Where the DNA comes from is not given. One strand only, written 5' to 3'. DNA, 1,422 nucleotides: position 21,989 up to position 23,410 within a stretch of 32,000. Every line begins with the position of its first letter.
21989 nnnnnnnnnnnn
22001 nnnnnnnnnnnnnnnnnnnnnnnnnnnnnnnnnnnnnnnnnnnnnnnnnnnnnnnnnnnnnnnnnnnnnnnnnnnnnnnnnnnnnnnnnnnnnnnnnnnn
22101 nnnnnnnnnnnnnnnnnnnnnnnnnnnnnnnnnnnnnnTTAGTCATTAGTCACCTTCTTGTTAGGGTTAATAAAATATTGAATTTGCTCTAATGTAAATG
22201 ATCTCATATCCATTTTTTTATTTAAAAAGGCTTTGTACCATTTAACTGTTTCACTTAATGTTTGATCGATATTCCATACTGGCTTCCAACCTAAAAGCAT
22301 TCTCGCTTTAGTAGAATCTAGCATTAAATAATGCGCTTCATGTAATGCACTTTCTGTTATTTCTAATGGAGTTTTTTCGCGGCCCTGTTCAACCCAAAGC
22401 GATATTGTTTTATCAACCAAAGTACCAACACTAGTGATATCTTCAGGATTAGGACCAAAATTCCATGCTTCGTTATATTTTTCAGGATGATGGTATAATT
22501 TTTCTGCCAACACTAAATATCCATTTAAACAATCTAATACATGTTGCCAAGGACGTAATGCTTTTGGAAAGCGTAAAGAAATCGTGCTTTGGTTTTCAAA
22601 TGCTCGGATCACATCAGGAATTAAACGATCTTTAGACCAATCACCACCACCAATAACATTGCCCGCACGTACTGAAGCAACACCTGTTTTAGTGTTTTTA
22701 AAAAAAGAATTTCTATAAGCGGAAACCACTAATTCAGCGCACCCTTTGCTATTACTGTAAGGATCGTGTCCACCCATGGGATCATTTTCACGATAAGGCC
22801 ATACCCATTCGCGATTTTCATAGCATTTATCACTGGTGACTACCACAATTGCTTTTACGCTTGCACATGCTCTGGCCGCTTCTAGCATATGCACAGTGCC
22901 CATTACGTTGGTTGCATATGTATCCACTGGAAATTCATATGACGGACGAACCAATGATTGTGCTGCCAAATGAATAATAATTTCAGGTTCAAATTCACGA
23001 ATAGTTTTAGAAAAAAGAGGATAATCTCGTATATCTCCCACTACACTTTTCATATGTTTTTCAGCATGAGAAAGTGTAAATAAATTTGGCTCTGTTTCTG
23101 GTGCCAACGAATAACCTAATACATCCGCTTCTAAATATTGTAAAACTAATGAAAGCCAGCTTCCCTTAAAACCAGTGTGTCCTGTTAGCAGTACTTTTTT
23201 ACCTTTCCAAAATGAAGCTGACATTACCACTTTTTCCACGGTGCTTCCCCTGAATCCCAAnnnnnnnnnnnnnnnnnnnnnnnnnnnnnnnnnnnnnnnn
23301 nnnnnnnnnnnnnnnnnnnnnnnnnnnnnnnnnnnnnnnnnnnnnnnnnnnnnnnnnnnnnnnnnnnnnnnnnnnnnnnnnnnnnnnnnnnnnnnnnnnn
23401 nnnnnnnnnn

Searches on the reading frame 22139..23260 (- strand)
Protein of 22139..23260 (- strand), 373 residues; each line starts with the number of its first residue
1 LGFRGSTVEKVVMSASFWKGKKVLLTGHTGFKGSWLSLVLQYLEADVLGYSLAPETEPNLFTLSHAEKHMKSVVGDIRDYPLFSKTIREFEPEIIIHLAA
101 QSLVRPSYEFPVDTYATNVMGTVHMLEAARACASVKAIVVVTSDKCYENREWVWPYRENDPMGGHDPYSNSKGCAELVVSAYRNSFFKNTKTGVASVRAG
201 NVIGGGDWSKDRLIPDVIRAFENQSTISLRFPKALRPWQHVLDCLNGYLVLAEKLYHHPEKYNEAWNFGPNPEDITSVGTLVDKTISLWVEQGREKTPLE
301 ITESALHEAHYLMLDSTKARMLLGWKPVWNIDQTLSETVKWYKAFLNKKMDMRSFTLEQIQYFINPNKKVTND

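Call 4: search_protein_families(library=pfam, proteins=[window:22139-23260:-], max_evalue=0.01)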
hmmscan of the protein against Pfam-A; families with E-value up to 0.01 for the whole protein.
window:22139-23260:- (373 aa): 7 families
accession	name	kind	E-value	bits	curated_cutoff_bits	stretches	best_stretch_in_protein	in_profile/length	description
PF16363.11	GDP_Man_Dehyd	-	3e-38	132.6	27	1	24-338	1-332/332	GDP-mannose 4,6 dehydratase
PF01370.27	Epimerase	-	7e-32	111.2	20.9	1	23-263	1-238/240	NAD dependent epimerase/dehydratase family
PF02719.21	Polysacc_synt_2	-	4.6e-16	59.3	20.2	1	23-205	1-174/293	Polysaccharide biosynthesis protein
PF07993.18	NAD_binding_4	-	1.5e-07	31.2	20.1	1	66-204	59-209/258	Male sterility protein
PF01073.25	3Beta_HSD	-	1.8e-07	31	22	1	25-213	2-192/280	3-beta hydroxysteroid dehydrogenase/isomerase family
PF04321.23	RmlD_sub_bind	-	1.6e-06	27.9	27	1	22-183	2-140/287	RmlD substrate binding domain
PF21906.2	NrtR_WHD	-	0.0056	17.2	27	0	334-356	10-32/61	NrtR DNA-binding winged helix domain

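Call 5: search_protein_families(library=ncbifam, proteins=[window:22139-23260:-], max_evalue=0.01)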
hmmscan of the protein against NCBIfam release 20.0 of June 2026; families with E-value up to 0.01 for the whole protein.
window:22139-23260:- (373 aa): 18 families
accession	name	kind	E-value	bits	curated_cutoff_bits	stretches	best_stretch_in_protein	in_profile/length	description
TIGR02622.1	CDP_4_6_dhtase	equivalog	2e-151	504.1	278.45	1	17-363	1-351/352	CDP-glucose 4,6-dehydratase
TIGR01181.1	dTDP_gluc_dehyt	equivalog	4.1e-30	104.9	365.1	1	22-344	1-313/321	dTDP-glucose 4,6-dehydratase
TIGR04180.1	EDH_00030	hypoth_equivalog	3.3e-24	85.5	475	1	23-328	1-295/297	NAD-dependent 4,6-dehydratase LegB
TIGR01179.1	galE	equivalog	6.4e-22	77.8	262.3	1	22-204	1-178/332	UDP-glucose 4-epimerase GalE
TIGR01472.1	gmd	equivalog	3.9e-17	62.5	415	1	21-334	1-330/342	GDP-mannose 4,6-dehydratase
NF007490.0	PRK10084.1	subfamily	5.3e-15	55.3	649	2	22-132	2-114/361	dTDP-glucose 4,6-dehydratase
NF007956.0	PRK10675.1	subfamily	4e-14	52.5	394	1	22-181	2-162/338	UDP-glucose 4-epimerase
NF007582.0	PRK10217.1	equivalog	4.2e-13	49.1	698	1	21-344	2-333/355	dTDP-glucose 4,6-dehydratase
TIGR03589.1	PseB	equivalog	8.7e-10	38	407.75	1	19-148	3-130/324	UDP-N-acetylglucosamine 4,6-dehydratase (inverting)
TIGR04130.1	FnlA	equivalog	1.5e-09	37.2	730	1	18-203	2-168/337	UDP-N-acetylglucosamine 4,6-dehydratase/5-epimerase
NF011728.1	PRK15181.1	equivalog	1.9e-09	37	760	1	20-189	15-186/348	Vi polysaccharide biosynthesis UDP-N-acetylglucosaminuronic acid C-4 epimerase TviC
TIGR03466.1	HpnA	hypoth_equivalog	5.9e-09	35.2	367.65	1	22-179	2-152/327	hopanoid-associated sugar epimerase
TIGR01214.1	rmlD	equivalog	2e-07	30.4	224.05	1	59-184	32-140/285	dTDP-4-dehydrorhamnose reductase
NF043036.1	ErythonDh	equivalog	9.3e-06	25.1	325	1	22-184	2-165/321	D-erythronate dehydrogenase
NF042423.1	oxyalk_red_Shew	equivalog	2.2e-05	23.7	580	1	21-180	9-157/331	2-alkyl-3-oxoalkanoate reductase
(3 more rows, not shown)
